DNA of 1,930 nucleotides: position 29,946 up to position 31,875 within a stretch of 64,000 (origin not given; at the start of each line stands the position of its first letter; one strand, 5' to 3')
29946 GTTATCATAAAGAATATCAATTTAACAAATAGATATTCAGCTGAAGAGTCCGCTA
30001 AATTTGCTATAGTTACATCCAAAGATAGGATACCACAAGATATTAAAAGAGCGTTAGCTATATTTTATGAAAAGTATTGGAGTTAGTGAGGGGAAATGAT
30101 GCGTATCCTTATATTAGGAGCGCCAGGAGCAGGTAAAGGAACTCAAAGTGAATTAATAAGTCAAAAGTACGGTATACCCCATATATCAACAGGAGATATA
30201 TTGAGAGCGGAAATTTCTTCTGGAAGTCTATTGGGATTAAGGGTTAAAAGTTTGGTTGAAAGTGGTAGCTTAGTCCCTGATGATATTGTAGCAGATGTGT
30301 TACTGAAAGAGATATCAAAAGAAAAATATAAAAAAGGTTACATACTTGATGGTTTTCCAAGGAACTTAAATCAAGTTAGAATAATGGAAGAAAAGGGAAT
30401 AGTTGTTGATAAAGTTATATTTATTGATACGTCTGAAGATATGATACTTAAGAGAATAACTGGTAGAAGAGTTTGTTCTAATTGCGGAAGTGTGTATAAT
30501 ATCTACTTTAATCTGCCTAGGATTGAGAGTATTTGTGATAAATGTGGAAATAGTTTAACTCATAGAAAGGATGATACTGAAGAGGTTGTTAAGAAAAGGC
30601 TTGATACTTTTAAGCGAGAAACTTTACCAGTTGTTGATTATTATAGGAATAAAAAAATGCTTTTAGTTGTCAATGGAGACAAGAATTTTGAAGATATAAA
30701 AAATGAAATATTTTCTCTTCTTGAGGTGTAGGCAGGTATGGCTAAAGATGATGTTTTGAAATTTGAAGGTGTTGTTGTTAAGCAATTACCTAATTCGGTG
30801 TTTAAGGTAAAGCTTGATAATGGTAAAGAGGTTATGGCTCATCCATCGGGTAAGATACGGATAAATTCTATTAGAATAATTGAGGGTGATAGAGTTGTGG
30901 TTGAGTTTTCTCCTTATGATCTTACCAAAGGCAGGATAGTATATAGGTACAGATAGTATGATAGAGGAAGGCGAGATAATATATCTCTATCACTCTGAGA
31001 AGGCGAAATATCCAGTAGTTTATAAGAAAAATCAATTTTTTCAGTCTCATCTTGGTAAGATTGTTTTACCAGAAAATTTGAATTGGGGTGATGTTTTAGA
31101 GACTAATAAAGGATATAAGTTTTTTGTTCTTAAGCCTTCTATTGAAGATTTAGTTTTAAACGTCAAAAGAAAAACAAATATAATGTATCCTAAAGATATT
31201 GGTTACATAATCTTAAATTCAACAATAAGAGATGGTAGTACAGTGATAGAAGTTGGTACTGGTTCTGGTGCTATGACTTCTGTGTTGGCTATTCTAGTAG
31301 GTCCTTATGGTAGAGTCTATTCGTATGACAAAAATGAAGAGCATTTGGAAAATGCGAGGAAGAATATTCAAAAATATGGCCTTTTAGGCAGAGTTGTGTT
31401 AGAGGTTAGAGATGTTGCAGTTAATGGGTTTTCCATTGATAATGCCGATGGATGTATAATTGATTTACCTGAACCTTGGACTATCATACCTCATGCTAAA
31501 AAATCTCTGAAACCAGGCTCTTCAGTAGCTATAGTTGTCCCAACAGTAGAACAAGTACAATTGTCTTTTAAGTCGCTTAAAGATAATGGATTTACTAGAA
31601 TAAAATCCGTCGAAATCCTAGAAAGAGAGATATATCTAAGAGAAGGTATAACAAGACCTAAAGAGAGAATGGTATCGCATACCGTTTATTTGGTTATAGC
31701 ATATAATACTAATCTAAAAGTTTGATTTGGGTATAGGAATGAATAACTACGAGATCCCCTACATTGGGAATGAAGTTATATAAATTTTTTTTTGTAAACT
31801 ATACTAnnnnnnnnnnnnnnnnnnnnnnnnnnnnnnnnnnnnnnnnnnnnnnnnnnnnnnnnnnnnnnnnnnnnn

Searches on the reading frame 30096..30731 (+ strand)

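Call 5: search_protein_families(library=pfam, proteins=[window:30096-30731:+], max_evalue=0.01)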
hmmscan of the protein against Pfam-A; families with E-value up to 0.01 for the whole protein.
window:30096-30731:+ (211 aa): 7 families
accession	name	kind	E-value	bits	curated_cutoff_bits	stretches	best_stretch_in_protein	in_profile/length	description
PF00406.28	ADK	-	2.2e-49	167.9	26.8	1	6-187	1-150/151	Adenylate kinase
PF13207.12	AAA_17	-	2.8e-26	92.8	27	1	7-125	1-123/136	AAA domain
PF05191.20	ADK_lid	-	3.1e-15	56.2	26.6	1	124-159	1-36/36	Adenylate kinase, active site lid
PF13238.12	AAA_18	-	7.2e-07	30.2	29.4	1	4-125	1-112/128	AAA domain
PF08271.17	Zn_Ribbon_TF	-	0.00032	20.6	29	1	126-152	2-27/43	TFIIB zinc-binding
PF01412.23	ArfGap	-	0.0009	19.8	28.7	1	119-189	8-78/117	Putative GTPase activating protein for Arf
PF17213.9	Hydin_ADK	-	0.0064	17.1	27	0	4-53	2-52/196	Hydin Adenylate kinase-like domain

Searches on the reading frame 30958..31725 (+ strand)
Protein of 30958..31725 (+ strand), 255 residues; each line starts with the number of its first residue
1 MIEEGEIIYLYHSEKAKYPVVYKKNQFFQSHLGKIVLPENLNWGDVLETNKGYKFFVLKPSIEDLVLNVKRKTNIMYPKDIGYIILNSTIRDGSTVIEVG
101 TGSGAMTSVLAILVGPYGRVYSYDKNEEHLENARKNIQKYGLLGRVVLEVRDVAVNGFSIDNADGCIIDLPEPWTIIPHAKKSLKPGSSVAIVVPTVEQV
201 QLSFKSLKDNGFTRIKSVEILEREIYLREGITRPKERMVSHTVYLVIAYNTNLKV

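Call 5: search_protein_families(library=pfam, proteins=[window:30958-31725:+], max_evalue=0.01)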
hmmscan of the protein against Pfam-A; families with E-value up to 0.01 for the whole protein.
window:30958-31725:+ (255 aa): 14 families
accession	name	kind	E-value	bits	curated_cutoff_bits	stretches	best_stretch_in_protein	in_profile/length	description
PF08704.16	GCD14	-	5.3e-40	138.1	26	1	56-228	4-180/247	tRNA methyltransferase complex GCD14 subunit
PF13847.12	Methyltransf_31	-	6.7e-11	42.5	27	1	91-199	2-116/145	Methyltransferase domain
PF01135.25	PCMT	-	3.4e-09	37.2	20.3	1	63-152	44-132/210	Protein-L-isoaspartate(D-aspartate) O-methyltransferase (PCMT)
PF13649.12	Methyltransf_25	-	8e-06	26.9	27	1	96-168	1-70/97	Methyltransferase domain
PF08241.18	Methyltransf_11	-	9.3e-05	23.4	21.2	1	98-191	2-94/95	Methyltransferase domain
PF01209.24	Ubie_methyltran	-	0.00037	20.3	20.1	1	88-164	43-114/233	ubiE/COQ5 methyltransferase family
PF09445.16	Methyltransf_15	-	0.00059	19.9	22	1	95-153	3-58/165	RNA cap guanine-N2 methyltransferase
PF06325.19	PrmA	-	0.00073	19.6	22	1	86-146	155-213/296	Ribosomal protein L11 methyltransferase (PrmA)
PF12847.13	Methyltransf_18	-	0.002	18.6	27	1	88-153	10-74/151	Methyltransferase domain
PF05175.20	MTS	-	0.0029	17.7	23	0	80-147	17-84/170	Methyltransferase small domain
PF01189.24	Methyltr_RsmB-F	-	0.0029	17.7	27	1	91-176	7-93/199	16S rRNA methyltransferase RsmB/F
PF08242.18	Methyltransf_12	-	0.0048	18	30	1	97-187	1-95/98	Methyltransferase domain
PF13489.12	Methyltransf_23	-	0.0069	16.6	27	0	90-133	20-60/164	Methyltransferase domain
PF01728.25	FtsJ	-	0.0094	16.3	24.1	0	90-135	19-65/181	FtsJ-like methyltransferase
